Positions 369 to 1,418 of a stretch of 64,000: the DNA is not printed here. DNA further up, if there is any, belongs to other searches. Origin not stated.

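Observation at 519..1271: Orphan beta-class DNA methyltransferase embedded in the lysis cassette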

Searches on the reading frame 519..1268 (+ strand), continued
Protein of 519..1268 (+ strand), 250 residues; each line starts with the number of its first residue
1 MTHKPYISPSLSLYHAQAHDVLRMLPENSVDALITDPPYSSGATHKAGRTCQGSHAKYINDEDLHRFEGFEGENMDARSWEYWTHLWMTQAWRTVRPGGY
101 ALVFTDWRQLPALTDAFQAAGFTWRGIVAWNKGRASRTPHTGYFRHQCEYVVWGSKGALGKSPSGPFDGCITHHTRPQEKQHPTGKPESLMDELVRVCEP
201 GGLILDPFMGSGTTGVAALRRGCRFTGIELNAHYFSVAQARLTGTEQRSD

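Call 14: find_homologous_proteins(query=window:519-1268:+, max_evalue=1e-20)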
Query window:519-1268:+ (250 aa): 5927 proteins with E <= 1e-20 among 8000 candidates; the best 120 are listed.
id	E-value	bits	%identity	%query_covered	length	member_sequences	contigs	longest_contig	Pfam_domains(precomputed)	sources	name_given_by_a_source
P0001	1.1e-173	594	99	100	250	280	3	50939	PF01555.25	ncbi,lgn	ncbi:site-specific DNA-methyltransferase [Escherichia coli]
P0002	1.2e-119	417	72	97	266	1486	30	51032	PF01555.25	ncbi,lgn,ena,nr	ncbi:DNA methylase family protein [Escherichia coli 178200]|nr:DNA methylase family protein [Escheri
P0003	1.3e-115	403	72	94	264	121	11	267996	PF01555.25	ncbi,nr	ncbi:TPA: site-specific DNA-methyltransferase [Escherichia coli]|nr:site-specific DNA-methyltransfer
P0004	1.9e-110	386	99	65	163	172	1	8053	PF01555.25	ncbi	ncbi:TPA: site-specific DNA-methyltransferase, partial [Escherichia coli]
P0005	3.1e-105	369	67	92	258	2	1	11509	PF01555.25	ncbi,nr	ncbi:site-specific DNA-methyltransferase [Escherichia coli]|nr:site-specific DNA-methyltransferase [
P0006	8.8e-105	368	67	92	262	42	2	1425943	PF01555.25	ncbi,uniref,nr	ncbi:site-specific DNA-methyltransferase [Yersinia kristensenii]|uniref:DNA-methyltransferase n=1 Ta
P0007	6.9e-104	365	66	94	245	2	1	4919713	PF01555.25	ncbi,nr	ncbi:site-specific DNA-methyltransferase [Citrobacter sp. TSA-1]|nr:site-specific DNA-methyltransfer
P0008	5.0e-103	362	66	92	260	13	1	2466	PF01555.25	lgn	-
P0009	5.0e-100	352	65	94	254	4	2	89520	PF01555.25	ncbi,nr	ncbi:site-specific DNA-methyltransferase [Salmonella enterica]|nr:site-specific DNA-methyltransferas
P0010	2.7e-97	343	63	96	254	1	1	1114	PF01555.25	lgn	-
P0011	1.7e-90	321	60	96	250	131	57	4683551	PF01555.25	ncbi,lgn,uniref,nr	ncbi:site-specific DNA-methyltransferase [Salmonella enterica]|uniref:Methyltransferase n=3 Tax=Salm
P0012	1.7e-88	314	59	96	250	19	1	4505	PF01555.25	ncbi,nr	ncbi:site-specific DNA-methyltransferase [Salmonella enterica]|nr:site-specific DNA-methyltransferas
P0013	1.9e-88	314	55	94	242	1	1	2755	PF01555.25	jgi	jgi:site-specific DNA-methyltransferase (adenine-specific)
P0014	3.9e-86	307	56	97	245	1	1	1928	PF01170.25,PF01555.25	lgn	-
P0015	2.1e-84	301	56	97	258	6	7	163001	PF01555.25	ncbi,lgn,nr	ncbi:site-specific DNA-methyltransferase [Salmonella enterica]|nr:site-specific DNA-methyltransferas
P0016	7.1e-84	299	59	92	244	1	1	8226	PF01170.25,PF01555.25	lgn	-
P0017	3.8e-83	297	57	92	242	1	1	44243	PF08241.19,PF01555.25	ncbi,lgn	-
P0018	5.6e-83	296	55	93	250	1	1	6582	PF01170.25,PF01555.25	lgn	-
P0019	7.3e-83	296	55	95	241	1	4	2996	PF01555.25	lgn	-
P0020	8.9e-82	292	54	90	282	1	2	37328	PF01555.25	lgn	-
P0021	1.5e-81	292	56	95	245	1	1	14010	PF01555.25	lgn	-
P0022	2.0e-81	291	54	97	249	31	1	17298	PF01555.25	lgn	-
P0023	5.3e-81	290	57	93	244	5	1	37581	PF01555.25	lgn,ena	-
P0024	6.9e-81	289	52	97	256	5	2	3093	PF01555.25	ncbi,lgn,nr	ncbi:site-specific DNA-methyltransferase [Salmonella enterica]|nr:site-specific DNA-methyltransferas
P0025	8.0e-81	289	55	94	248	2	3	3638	PF01555.25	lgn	-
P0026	1.0e-80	289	54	94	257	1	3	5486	PF01555.25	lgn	-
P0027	1.2e-80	289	52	96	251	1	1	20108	PF01555.25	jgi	jgi:site-specific DNA-methyltransferase (adenine-specific)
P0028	2.3e-80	288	54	96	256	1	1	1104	PF01170.25,PF01555.25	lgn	-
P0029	2.6e-80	288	55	93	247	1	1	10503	PF03602.22,PF01555.25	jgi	jgi:site-specific DNA-methyltransferase (adenine-specific)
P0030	2.6e-80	288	54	94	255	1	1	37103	PF01555.25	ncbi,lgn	ncbi:MAG: DNA methyltransferase [Planctomycetota bacterium]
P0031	3.1e-80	287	56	97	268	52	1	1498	PF01555.25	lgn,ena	-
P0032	3.4e-80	287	54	92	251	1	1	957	PF01170.25,PF01555.25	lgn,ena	-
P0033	3.5e-80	287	53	92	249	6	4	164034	PF01555.25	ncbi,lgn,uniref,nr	ncbi:site-specific DNA-methyltransferase [Escherichia coli]|uniref:DNA-methyltransferase n=1 Tax=Esc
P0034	3.8e-80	287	54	93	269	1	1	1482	PF01555.25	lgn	-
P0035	3.9e-80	287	53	95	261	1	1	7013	PF01170.25,PF01555.25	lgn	-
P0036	4.0e-80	287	56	92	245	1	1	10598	PF01555.25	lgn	-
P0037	4.8e-80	287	56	92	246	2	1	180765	PF01555.25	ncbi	ncbi:DNA-methyltransferase [Salmonella enterica]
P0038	5.0e-80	287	52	99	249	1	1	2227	PF01555.25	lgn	-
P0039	5.1e-80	287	56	96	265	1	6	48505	PF01555.25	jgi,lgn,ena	-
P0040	5.3e-80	286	53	96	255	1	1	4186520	PF01555.25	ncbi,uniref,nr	ncbi:site-specific DNA-methyltransferase [Chitiniphilus purpureus]|uniref:Methyltransferase n=1 Tax=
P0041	6.3e-80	286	56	92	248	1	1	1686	PF01555.25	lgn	-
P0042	6.8e-80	286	55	94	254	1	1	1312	PF01170.25,PF08241.19,PF01555.25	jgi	jgi:site-specific DNA-methyltransferase (adenine-specific)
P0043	7.1e-80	286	55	97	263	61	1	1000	PF01555.25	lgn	-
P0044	8.2e-80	286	55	97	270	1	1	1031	PF01555.25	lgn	-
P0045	8.7e-80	286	56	92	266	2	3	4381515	PF01555.25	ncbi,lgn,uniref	ncbi:DNA-methyltransferase [Methyloversatilis sp.]|uniref:DNA-methyltransferase n=1 Tax=Methyloversa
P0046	1.3e-79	285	53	100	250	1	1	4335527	PF01555.25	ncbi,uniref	ncbi:DNA-methyltransferase [Leminorella grimontii]|uniref:DNA-methyltransferase n=1 Tax=Leminorella 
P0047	1.5e-79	285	59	85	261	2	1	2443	PF01555.25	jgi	jgi:site-specific DNA-methyltransferase (adenine-specific)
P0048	2.5e-79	284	55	94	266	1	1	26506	PF01170.25,PF01555.25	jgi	jgi:site-specific DNA-methyltransferase (adenine-specific)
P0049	2.7e-79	284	54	99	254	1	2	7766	PF01555.25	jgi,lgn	-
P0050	2.9e-79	284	54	95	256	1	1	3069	PF01555.25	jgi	jgi:site-specific DNA-methyltransferase (adenine-specific)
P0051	3.1e-79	284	53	93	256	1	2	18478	PF01555.25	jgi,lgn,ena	-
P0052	3.1e-79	284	53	92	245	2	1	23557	PF01555.25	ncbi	-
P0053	3.4e-79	284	54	95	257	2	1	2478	PF01555.25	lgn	-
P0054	3.4e-79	284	53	94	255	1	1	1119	PF01555.25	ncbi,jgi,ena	jgi:site-specific DNA-methyltransferase (adenine-specific)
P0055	3.8e-79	284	51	97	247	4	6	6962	PF01555.25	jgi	-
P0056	5.6e-79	283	56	92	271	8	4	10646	PF01555.25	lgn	-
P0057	7.0e-79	283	54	97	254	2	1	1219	PF01555.25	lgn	-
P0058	7.2e-79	283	54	95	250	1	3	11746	PF01555.25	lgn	-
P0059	8.2e-79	283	57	85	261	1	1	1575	PF01555.25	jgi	jgi:site-specific DNA-methyltransferase (adenine-specific)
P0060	8.5e-79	283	53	99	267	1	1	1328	PF01555.25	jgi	jgi:site-specific DNA-methyltransferase (adenine-specific)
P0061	8.7e-79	283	53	94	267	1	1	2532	PF01555.25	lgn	-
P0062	9.5e-79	282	57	85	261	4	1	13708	PF01555.25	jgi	jgi:site-specific DNA-methyltransferase (adenine-specific)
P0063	1.1e-78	282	55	92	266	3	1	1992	PF01555.25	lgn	-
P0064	1.2e-78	282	53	96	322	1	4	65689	PF01555.25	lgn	-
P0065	1.4e-78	282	54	93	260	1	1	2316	PF01555.25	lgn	-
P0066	1.6e-78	282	56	92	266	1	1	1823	PF01555.25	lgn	-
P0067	1.8e-78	282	54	96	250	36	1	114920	PF01555.25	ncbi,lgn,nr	ncbi:DNA methyltransferase [Enterobacteriaceae bacterium DFI.7.85]|nr:DNA methyltransferase [Enterob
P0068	1.8e-78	281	56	92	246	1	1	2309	PF01555.25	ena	-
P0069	2.4e-78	281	53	94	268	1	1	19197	PF01555.25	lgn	-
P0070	2.5e-78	281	53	95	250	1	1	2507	PF01555.25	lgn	-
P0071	2.6e-78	281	56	92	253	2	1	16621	PF01555.25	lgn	-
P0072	2.9e-78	281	52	93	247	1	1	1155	PF01555.25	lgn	-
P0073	3.7e-78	280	53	93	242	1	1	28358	PF01555.25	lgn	-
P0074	6.0e-78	280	55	92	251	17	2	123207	PF01555.25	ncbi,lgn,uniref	ncbi:DNA methyltransferase [Serratia fonticola]|uniref:DNA-methyltransferase n=1 Tax=Serratia fontic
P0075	6.3e-78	280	53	94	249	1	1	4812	PF01170.25,PF01555.25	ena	-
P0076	6.5e-78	280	53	94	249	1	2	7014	PF01170.25,PF01555.25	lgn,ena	-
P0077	6.6e-78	280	51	96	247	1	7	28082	PF01170.25,PF01555.25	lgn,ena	-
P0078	6.8e-78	280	51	92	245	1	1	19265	PF01555.25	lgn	-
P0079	7.7e-78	279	56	92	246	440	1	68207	PF01555.25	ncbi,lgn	ncbi:site-specific DNA-methyltransferase [Escherichia coli]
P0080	7.7e-78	279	52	95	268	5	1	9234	PF03602.22,PF01555.25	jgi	-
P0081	9.1e-78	279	56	91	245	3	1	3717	PF01170.25,PF01555.25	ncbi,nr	ncbi:MAG: site-specific DNA-methyltransferase [Synergistales bacterium]|nr:site-specific DNA-methylt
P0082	1.3e-77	279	55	91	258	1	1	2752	PF01555.25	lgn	-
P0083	1.3e-77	279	53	94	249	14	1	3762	PF01170.25,PF01555.25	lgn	-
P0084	1.6e-77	278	56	92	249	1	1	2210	PF01555.25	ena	-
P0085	1.6e-77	278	53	97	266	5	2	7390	PF01555.25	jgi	jgi:site-specific DNA-methyltransferase (adenine-specific)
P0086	1.8e-77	278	53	95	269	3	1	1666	PF01555.25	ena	-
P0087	1.9e-77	278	51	97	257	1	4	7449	PF01555.25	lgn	-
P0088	1.9e-77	278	53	98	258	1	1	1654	PF01555.25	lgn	-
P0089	2.1e-77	278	55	96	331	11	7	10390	PF12728.14,PF03602.22,PF01555.25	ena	-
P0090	2.5e-77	278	52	90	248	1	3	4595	PF01170.25,PF01555.25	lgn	-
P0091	3.6e-77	277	55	97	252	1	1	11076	PF01555.25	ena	-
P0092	3.7e-77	277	51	95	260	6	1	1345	PF01555.25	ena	-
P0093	4.0e-77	277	54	93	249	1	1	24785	PF01555.25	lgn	-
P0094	5.0e-77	277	53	92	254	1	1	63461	PF01555.25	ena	-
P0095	5.2e-77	277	53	92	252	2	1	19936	PF03602.22,PF01555.25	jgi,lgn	jgi:site-specific DNA-methyltransferase (adenine-specific)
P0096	5.4e-77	277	52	93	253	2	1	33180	PF01555.25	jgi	jgi:site-specific DNA-methyltransferase (adenine-specific)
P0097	5.6e-77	277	55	94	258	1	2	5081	PF01555.25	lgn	-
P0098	6.0e-77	276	54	94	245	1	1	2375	PF01170.25,PF01555.25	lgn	-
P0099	6.5e-77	276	51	94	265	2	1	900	PF01555.25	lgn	-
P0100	7.5e-77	276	53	95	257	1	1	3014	PF01555.25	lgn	-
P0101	7.6e-77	276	54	94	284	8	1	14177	PF01555.25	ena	-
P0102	7.9e-77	276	53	96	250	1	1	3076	PF01555.25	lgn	-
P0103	1.0e-76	276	54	90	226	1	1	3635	PF01555.25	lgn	-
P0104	1.0e-76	276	54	93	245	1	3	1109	PF01555.25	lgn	-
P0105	1.0e-76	276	54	94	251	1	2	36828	PF01555.25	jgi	jgi:site-specific DNA-methyltransferase (adenine-specific)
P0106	1.3e-76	275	51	96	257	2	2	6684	PF01555.25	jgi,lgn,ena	-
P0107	1.4e-76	275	57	89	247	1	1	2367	PF01555.25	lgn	-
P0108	1.4e-76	275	54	98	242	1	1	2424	PF01555.25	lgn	-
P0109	1.5e-76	275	55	89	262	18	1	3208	PF01555.25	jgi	jgi:site-specific DNA-methyltransferase (adenine-specific)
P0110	1.5e-76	275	54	93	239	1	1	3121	PF01555.25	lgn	-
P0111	1.7e-76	275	51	95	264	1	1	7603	PF01555.25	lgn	-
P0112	1.9e-76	275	51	94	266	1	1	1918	PF01555.25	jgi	jgi:site-specific DNA-methyltransferase (adenine-specific)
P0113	2.0e-76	275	53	92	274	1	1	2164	PF01170.25,PF01555.25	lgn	-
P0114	2.0e-76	275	53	92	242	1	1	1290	PF03602.22,PF01170.25,PF01555.25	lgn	-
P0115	2.1e-76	275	54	94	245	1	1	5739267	PF01555.25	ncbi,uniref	ncbi:DNA-methyltransferase [Sodalis sp. RH19]|uniref:DNA-methyltransferase n=1 Tax=Sodalis sp. RH19 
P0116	2.2e-76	275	53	90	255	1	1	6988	PF01170.25,PF01555.25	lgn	-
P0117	2.3e-76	275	52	92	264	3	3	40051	PF01170.25,PF01555.25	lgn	-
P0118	2.5e-76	274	53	94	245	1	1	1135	PF01555.25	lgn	-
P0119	2.6e-76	274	51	95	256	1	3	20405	PF01555.25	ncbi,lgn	-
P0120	2.7e-76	274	55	93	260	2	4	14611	PF01555.25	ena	-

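Call 21: find_encoding_contigs(protein=P0011, flank=4000, max_places=3)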
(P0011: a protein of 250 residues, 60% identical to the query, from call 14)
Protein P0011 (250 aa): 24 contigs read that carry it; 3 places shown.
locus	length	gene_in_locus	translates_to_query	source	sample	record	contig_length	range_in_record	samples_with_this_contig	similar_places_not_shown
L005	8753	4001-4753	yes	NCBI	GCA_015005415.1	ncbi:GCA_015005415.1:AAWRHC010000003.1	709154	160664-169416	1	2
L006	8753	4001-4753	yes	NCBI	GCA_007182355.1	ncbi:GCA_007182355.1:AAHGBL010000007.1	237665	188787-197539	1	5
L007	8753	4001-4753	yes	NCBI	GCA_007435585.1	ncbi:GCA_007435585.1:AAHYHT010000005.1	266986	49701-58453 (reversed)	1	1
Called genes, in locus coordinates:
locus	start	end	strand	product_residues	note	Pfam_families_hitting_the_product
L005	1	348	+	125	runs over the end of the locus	PF28055:VVA0879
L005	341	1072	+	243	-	PF10979:DUF2786, PF23771:DUF7168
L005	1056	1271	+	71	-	-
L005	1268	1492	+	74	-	-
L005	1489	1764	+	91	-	PF15944:DUF4752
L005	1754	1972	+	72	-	-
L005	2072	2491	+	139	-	PF06252:GemA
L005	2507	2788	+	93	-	-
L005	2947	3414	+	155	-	PF08765:Mor (weak)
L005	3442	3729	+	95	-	-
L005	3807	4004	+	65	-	PF04971:Phage_holin_2_1 (weak)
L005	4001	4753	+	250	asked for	PF01555:N6_N4_Mtase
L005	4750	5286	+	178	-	PF00959:Phage_lysozyme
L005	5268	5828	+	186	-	PF23793:LysC (weak)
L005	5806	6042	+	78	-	-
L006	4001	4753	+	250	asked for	PF01555:N6_N4_Mtase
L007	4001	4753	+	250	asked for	PF01555:N6_N4_Mtase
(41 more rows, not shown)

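Call 22: find_encoding_contigs(protein=P0046, flank=4000, max_places=2)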
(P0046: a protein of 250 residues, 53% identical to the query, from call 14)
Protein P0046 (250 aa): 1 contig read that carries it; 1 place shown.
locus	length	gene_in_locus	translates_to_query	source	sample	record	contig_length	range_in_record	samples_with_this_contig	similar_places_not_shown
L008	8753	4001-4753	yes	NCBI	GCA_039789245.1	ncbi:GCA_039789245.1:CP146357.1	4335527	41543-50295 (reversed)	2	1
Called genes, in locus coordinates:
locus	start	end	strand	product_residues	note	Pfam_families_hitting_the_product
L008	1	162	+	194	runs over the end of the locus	PF13392:HNH_3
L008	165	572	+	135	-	PF06252:GemA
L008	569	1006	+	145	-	PF08765:Mor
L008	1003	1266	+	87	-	-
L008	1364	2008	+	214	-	PF00182:Glyco_hydro_19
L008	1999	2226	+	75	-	PF10841:DUF2644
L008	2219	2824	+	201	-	-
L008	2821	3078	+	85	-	-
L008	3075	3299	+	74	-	-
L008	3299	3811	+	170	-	PF08822:DUF1804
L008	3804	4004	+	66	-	-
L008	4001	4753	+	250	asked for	PF01555:N6_N4_Mtase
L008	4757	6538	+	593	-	-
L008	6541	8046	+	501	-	PF06074:Portal_Mu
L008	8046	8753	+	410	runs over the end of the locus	PF04233:Phage_Mu_F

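Call 23: find_encoding_contigs(protein=P0007, flank=4000, max_places=2)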
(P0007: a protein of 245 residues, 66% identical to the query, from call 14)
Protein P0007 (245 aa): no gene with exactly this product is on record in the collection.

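Call 31: find_encoding_contigs(protein=P0002, flank=3500, max_places=3)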
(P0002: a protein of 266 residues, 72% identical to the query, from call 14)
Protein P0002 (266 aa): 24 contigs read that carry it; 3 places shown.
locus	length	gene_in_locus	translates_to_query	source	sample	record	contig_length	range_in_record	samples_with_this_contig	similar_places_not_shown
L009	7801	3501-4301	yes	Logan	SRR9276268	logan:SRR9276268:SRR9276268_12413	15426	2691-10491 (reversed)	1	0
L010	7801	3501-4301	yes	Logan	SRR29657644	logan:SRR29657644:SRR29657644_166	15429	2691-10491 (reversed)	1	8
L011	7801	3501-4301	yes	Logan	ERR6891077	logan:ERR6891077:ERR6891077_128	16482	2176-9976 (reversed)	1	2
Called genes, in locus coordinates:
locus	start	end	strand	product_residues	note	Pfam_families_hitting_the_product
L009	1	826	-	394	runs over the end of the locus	PF22671:Gp18_domIII_N, PF04984:Phage_sheath_1, PF17482:Phage_sheath_1C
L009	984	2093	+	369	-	PF05954:Phage_GPD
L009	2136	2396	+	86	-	PF04606:Ogr_Delta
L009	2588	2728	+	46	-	PF01848:HOK_GEF (weak)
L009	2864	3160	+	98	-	PF13240:Zn_Ribbon_1 (faint), PF05154:TM2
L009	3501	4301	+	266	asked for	PF01555:N6_N4_Mtase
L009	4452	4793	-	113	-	PF02482:Ribosomal_S30AE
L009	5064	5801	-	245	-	PF13512:TPR_18, PF13525:YfiO, PF13428:TPR_14 (faint)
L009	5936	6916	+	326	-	PF01479:S4, PF00849:PseudoU_synth_2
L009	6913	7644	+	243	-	PF02578:Cu-oxidase_4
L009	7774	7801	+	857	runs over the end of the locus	PF02861:Clp_N, PF23569:NBD_SMAX1 (weak), PF00004:AAA, PF17871:AAA_lid_9, PF00004:AAA, PF07724:AAA_2, PF07728:AAA_5, PF10431:ClpB_D2-small, +8 more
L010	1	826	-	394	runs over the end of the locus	PF22671:Gp18_domIII_N, PF04984:Phage_sheath_1, PF17482:Phage_sheath_1C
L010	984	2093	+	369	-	PF05954:Phage_GPD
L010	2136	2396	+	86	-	PF04606:Ogr_Delta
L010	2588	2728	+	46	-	PF01848:HOK_GEF (weak)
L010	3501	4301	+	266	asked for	PF01555:N6_N4_Mtase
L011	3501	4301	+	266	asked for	PF01555:N6_N4_Mtase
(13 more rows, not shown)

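Call 32: find_encoding_contigs(protein=P0067, flank=3500, max_places=2)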
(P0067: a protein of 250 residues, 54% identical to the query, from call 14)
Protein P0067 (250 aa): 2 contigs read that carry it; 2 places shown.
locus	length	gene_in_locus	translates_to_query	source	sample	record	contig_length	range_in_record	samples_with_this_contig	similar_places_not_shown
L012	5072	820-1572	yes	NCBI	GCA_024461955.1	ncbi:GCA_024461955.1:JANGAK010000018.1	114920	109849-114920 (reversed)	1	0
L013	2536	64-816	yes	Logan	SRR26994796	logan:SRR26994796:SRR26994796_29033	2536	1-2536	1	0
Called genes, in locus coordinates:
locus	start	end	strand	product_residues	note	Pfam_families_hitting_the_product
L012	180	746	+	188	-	PF00239:Resolvase, PF02796:HTH_7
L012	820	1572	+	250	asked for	PF01555:N6_N4_Mtase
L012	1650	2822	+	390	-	PF22671:Gp18_domIII_N, PF04984:Phage_sheath_1, PF17482:Phage_sheath_1C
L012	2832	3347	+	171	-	PF04985:Phage_tube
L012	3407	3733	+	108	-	PF10109:Phage_TAC_7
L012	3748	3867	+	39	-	PF06528:Phage_P2_GpE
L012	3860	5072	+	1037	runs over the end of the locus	PF10145:PhageMin_Tail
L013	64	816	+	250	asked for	PF01555:N6_N4_Mtase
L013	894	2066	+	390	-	PF22671:Gp18_domIII_N, PF04984:Phage_sheath_1, PF17482:Phage_sheath_1C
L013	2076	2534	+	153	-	?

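Call 33: find_encoding_contigs(protein=P0079, flank=3500, max_places=2)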
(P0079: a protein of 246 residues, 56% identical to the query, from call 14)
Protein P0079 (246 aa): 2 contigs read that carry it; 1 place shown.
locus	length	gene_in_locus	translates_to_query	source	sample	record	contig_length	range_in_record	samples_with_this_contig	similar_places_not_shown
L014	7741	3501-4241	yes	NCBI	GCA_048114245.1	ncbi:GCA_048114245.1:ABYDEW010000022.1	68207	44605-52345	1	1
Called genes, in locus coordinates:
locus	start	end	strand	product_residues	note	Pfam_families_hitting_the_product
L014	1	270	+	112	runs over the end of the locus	-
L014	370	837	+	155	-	PF08765:Mor (weak)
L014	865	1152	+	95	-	-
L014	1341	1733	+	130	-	PF16931:Phage_holin_8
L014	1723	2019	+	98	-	PF05449:Phage_holin_3_7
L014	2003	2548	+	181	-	PF05838:Glyco_hydro_108, PF09374:PG_binding_3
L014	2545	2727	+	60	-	-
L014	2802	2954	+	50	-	-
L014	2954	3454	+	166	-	PF08822:DUF1804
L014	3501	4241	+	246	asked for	PF01555:N6_N4_Mtase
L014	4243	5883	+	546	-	-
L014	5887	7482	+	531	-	PF06074:Portal_Mu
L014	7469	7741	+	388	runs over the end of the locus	PF04233:Phage_Mu_F, PF27613:HI_1570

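Call 53: search_protein_families(library=padloc, proteins=[window:519-1268:+], max_evalue=0.001)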
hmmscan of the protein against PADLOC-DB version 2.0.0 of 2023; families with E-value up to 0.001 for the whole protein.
window:519-1268:+ (250 aa): 58 families (the best 25 are shown)
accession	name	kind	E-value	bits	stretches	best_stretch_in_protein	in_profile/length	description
PDLC03321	MTase_II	-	6.9e-62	206.8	1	14-243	17-243/245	Type II methyltransferase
PDLC03371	MTase_II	-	4.6e-41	139.1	2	174-248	184-258/260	Type II methyltransferase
PDLC03228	MTase_II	-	1.4e-31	108.1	1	13-245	4-208/227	Type II methyltransferase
PDLC03738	oMTase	-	5.9e-26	89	2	179-246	201-269/376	orphan methyltransferase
PDLC03320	MTase_II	-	6.2e-26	89.2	1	172-246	203-278/289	Type II methyltransferase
PDLC03216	MTase_II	-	3.3e-24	83.5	2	179-247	191-260/364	Type II methyltransferase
PDLC03299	MTase_II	-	2.3e-23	81.2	2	171-246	185-261/296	Type II methyltransferase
PDLC03387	MTase_II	-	1.2e-21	75.1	2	175-245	207-278/289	Type II methyltransferase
PDLC03265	MTase_II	-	2.2e-17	61.5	2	175-243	260-329/333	Type II methyltransferase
PDLC03279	MTase_II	-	2.7e-17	60.3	1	11-242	357-584/587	Type II methyltransferase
PDLC03305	MTase_II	-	4.5e-17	60.5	1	21-241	23-241/513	Type II methyltransferase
PDLC03241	MTase_II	-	1.7e-16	58.2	2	174-243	364-434/447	Type II methyltransferase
PDLC03308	MTase_II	-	2.2e-16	57.9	1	25-239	185-392/419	Type II methyltransferase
PDLC03300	MTase_II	-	2.8e-16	57.5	1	152-244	185-278/302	Type II methyltransferase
PDLC03229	MTase_II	-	5.1e-16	56.5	1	23-241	192-399/436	Type II methyltransferase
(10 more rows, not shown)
